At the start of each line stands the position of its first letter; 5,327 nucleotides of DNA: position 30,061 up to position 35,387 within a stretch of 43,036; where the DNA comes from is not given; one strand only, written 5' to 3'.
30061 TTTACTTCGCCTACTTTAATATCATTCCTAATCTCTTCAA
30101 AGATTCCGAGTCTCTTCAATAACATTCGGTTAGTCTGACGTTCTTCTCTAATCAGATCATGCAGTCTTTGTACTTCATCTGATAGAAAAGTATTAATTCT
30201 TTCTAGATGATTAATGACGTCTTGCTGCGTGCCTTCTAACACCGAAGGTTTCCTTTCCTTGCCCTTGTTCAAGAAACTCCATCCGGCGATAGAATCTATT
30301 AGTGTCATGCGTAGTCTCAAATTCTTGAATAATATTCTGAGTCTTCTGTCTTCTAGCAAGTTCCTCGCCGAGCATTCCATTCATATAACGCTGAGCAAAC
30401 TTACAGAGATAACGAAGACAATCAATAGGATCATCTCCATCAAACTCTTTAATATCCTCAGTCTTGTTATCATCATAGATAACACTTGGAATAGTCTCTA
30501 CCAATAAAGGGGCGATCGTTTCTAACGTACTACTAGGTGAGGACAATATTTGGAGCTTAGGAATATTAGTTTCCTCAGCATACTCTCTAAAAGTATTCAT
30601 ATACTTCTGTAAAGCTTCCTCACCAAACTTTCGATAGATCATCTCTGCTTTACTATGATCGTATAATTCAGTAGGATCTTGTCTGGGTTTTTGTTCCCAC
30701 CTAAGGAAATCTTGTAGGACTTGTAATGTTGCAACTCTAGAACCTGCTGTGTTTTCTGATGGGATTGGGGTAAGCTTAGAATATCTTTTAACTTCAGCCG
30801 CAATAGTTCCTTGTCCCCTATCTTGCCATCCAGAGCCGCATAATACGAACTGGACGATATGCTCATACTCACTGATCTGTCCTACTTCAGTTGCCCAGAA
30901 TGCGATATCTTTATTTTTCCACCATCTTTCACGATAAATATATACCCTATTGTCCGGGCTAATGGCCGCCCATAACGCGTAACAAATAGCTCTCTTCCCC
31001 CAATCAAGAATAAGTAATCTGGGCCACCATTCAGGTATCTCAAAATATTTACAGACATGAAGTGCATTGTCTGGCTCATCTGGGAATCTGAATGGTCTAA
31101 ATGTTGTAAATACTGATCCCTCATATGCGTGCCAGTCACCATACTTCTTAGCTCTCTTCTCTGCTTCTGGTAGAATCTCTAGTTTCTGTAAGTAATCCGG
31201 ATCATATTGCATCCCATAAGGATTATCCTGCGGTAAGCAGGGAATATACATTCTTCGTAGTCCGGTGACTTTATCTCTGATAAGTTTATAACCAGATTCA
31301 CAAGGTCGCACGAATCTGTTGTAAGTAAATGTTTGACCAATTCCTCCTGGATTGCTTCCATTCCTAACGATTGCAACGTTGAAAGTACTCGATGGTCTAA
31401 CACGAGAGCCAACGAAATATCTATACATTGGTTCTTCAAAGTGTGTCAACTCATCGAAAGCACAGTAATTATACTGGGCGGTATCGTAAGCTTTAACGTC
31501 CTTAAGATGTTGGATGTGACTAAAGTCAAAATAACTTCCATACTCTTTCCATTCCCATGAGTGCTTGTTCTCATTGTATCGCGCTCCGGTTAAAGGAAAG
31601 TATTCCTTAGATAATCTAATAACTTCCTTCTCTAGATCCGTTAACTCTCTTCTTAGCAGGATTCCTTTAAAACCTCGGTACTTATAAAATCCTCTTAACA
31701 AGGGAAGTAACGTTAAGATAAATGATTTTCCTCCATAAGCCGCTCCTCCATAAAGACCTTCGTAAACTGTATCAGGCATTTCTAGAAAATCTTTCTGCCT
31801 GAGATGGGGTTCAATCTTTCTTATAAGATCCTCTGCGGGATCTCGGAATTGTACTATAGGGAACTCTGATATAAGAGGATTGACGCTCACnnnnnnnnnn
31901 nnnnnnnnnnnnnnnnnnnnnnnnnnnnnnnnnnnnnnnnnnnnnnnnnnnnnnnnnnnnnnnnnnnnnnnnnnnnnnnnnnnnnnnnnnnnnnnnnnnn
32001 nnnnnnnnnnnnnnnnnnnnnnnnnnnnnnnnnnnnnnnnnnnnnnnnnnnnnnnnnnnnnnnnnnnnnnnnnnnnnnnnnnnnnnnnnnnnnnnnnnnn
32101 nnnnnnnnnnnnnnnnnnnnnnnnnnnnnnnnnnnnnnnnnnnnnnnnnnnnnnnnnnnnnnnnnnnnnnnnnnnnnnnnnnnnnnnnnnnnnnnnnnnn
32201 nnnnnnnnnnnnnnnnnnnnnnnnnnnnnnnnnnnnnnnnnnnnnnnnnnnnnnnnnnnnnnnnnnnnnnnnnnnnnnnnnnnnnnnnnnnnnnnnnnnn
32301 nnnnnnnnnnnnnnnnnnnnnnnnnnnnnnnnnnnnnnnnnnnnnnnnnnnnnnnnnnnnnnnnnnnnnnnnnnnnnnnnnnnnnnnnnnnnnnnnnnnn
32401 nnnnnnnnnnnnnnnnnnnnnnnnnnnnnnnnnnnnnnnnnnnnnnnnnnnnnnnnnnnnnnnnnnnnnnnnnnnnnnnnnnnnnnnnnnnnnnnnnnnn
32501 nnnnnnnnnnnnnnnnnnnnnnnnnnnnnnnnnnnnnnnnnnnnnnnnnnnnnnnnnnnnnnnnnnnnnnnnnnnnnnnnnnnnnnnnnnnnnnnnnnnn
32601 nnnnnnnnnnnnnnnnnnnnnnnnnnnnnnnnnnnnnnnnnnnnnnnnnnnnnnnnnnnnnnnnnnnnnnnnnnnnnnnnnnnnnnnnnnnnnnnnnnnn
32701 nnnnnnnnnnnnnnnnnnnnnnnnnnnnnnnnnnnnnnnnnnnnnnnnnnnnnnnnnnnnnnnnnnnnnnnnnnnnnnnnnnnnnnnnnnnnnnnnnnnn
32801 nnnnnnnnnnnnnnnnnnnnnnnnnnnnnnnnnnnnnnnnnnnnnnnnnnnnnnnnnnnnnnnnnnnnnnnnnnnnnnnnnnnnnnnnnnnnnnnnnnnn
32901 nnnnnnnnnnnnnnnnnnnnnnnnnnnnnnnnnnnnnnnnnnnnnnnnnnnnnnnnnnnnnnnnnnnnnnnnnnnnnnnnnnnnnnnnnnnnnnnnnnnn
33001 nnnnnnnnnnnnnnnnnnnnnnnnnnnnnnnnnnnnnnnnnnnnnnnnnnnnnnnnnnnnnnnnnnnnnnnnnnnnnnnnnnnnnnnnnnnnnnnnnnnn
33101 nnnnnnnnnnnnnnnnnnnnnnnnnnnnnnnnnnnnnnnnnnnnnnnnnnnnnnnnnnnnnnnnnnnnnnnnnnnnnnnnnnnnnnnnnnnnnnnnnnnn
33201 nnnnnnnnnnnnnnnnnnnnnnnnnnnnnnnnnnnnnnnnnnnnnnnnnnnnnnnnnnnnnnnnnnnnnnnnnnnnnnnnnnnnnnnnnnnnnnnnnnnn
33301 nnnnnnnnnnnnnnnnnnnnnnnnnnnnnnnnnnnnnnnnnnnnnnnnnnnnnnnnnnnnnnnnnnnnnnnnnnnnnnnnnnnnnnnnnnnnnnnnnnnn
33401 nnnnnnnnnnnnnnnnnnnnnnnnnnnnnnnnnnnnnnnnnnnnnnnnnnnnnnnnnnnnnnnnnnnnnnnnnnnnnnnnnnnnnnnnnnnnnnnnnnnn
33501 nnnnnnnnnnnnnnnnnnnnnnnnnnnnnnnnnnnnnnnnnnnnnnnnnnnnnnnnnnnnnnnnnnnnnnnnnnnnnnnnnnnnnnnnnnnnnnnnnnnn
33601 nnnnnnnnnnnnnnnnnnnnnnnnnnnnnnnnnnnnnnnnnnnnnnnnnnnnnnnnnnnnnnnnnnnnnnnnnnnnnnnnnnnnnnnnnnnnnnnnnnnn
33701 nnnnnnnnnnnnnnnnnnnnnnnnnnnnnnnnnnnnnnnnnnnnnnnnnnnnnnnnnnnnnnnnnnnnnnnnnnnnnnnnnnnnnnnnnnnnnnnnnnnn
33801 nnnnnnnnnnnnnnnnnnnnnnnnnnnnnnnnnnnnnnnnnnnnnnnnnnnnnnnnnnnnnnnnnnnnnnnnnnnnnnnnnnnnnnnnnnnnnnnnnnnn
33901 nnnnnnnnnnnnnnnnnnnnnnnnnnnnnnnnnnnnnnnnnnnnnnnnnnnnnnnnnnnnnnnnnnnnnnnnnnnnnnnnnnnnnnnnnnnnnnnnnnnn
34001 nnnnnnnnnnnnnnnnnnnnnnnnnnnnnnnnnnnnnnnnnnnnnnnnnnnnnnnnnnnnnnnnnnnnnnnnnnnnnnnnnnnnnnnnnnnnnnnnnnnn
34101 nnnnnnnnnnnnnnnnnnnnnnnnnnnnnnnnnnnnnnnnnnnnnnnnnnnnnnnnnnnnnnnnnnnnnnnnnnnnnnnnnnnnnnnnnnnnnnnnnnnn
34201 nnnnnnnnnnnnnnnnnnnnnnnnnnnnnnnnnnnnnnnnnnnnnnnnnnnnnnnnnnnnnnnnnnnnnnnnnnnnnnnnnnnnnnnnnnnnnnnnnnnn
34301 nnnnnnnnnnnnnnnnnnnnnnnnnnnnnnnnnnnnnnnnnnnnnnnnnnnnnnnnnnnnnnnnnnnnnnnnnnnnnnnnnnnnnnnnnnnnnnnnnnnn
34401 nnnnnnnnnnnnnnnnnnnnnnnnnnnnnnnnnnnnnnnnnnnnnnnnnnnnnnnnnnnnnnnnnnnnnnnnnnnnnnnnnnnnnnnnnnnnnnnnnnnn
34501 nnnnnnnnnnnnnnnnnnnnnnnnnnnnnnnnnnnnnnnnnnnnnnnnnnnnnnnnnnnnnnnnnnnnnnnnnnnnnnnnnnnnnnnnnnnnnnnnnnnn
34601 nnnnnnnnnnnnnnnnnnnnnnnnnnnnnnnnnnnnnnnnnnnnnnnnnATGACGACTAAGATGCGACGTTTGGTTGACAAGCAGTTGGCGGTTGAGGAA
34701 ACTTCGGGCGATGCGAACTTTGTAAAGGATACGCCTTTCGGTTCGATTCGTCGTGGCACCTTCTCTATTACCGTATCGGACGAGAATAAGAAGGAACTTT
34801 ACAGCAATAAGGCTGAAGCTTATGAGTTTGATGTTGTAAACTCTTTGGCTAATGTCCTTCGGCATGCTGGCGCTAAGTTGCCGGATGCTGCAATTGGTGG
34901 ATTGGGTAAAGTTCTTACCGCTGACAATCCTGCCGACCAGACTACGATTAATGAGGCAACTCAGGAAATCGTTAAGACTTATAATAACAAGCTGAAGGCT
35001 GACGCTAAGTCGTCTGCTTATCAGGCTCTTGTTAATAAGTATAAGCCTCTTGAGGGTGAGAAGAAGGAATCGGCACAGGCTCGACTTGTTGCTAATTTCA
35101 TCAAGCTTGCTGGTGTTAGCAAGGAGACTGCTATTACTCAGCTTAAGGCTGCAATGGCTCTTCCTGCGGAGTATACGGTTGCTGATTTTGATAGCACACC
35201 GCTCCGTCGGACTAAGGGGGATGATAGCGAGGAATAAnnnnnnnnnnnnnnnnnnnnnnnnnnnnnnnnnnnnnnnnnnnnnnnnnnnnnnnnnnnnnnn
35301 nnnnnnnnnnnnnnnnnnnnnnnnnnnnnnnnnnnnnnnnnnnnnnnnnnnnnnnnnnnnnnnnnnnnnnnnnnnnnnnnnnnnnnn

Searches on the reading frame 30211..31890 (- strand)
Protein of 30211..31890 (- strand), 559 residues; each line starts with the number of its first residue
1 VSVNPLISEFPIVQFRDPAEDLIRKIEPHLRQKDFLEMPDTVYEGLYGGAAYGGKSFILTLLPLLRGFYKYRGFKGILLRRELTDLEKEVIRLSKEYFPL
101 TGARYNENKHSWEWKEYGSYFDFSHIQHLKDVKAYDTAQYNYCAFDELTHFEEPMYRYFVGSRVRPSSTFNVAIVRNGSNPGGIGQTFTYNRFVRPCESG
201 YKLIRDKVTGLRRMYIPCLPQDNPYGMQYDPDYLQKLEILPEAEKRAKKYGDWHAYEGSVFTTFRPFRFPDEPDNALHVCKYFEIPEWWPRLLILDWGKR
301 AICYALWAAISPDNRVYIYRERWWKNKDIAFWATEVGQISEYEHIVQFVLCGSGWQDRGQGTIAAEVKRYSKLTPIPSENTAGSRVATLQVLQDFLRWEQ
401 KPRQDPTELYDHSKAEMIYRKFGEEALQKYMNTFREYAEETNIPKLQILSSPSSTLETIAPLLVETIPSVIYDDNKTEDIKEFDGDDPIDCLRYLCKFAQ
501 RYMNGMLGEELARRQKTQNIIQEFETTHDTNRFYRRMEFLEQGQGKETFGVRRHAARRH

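Call 10: search_protein_families(library=pfam, proteins=[window:30211-31890:-], max_evalue=0.001)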
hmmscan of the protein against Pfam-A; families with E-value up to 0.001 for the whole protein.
window:30211-31890:- (559 aa): 0 families

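Call 11: search_protein_families(library=phrogs, proteins=[window:30211-31890:-], max_evalue=0.0001)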
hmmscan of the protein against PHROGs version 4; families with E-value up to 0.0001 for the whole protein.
window:30211-31890:- (559 aa): 2 families
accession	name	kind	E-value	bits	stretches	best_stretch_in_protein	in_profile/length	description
phrog_979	-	head and packaging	1e-29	104.7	2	29-170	155-294/642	terminase large subunit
phrog_9526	-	head and packaging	5.9e-06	26.9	1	32-177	15-163/280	terminase large subunit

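Call 71: search_dna_similar(query=window:30211-31890:-, collection=phages, mode=protein, max_rows=12)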
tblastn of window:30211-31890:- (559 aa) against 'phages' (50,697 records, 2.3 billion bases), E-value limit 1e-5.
Records with a match: 355; places in all: 355; records where one place covers at least 80% of the query: 17.
Best place of each record, by identity: <60% 355.
By first word of the organism name: Arthrobacter 72; Pseudomonas 72; Salmonella 47; Achromobacter 20; Acinetobacter 14; Escherichia 13; Bacteriophage 12; Roseobacter 12; Stenotrophomonas 12; Xanthomonas 11; and 32 more.
By host as written in the record: Arthrobacter sp. ATCC 21022 54; - 42; Pseudomonas aeruginosa 27; Pseudomonas aeruginosa PAO1 22; Salmonella enterica subsp. enterica serovar Enteritidis PT1 14; Achromobacter sp. 9; Arthrobacter globiformis B-2979 8; Serratia marcescens 6; and 99 more.
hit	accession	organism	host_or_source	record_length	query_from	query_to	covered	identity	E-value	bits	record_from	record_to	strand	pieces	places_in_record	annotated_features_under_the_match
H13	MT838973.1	Bacteriophage sp.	human fecal samples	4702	27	495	84%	28.7%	1e-29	130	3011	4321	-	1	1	record has no annotation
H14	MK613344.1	Roseobacter phage CRP-2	Rhodobacteraceae bacterium FZCC0023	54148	17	494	86%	27.2%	4e-25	116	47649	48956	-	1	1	terminase large subunit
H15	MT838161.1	Bacteriophage sp.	human fecal samples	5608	28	495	84%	27.5%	4e-29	128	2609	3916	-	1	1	record has no annotation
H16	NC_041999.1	Arthrobacter phage Beans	Arthrobacter sp. ATCC 21022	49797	71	515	80%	28.0%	2e-28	126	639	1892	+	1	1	2: terminase large subunit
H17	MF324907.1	Arthrobacter phage Beans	Arthrobacter sp. ATCC 21022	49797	71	515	80%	28.0%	2e-28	126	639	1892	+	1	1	2: terminase large subunit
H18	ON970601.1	Arthrobacter phage NathanVaag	Arthrobacter sp. ATCC 21022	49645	71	515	80%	28.0%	4e-28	125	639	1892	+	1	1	2: terminase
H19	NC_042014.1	Arthrobacter phage Piccoletto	Arthrobacter sp. ATCC 21022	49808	71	515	80%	28.0%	4e-28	125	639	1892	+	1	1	terminase large subunit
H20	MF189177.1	Arthrobacter phage Piccoletto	Arthrobacter sp. ATCC 21022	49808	71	515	80%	28.0%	4e-28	125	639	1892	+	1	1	terminase large subunit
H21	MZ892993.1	Pelagibacter phage HTVC033P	Candidatus Pelagibacter sp. HTCC1062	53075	55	502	80%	27.6%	8e-35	146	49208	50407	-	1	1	terminase large subunit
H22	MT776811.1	Arthrobacter phage King2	Arthrobacter sp. ATCC 21022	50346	71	506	78%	28.3%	4e-28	125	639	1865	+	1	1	2: terminase large subunit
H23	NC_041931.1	Arthrobacter phage Jawnski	Arthrobacter sp. ATCC 21022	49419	71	506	78%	28.1%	9e-28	124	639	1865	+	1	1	2: terminase large subunit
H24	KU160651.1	Arthrobacter phage Jawnski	Arthrobacter sp. ATCC 21022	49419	71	506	78%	28.1%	9e-28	124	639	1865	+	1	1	2: terminase large subunit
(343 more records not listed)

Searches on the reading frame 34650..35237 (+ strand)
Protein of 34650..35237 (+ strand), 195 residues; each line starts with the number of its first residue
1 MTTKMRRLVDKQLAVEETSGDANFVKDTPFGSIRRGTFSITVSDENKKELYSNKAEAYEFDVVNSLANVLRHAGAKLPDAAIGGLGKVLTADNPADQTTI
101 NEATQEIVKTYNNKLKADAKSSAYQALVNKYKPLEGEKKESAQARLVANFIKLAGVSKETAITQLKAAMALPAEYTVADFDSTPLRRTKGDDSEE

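Call 8: search_protein_families(library=pfam, proteins=[window:34650-35237:+], max_evalue=0.1)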
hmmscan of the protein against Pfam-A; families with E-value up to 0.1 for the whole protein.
window:34650-35237:+ (195 aa): 0 families

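Call 9: search_protein_families(library=phrogs, proteins=[window:34650-35237:+], max_evalue=0.01)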
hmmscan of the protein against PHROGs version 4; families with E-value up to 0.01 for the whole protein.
window:34650-35237:+ (195 aa): 0 families

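Call 96: search_protein_families(library=pfam, proteins=[window:34650-35237:+], max_evalue=1)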
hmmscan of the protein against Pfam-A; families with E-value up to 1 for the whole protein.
window:34650-35237:+ (195 aa): 2 families
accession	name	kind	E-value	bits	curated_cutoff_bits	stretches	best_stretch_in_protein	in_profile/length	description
PF18719.7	ArlS_N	-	0.17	12.6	27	0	17-63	43-86/140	ArlS sensor domain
PF04234.18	CopC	-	0.27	12.7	23.3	1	88-128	3-42/92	CopC domain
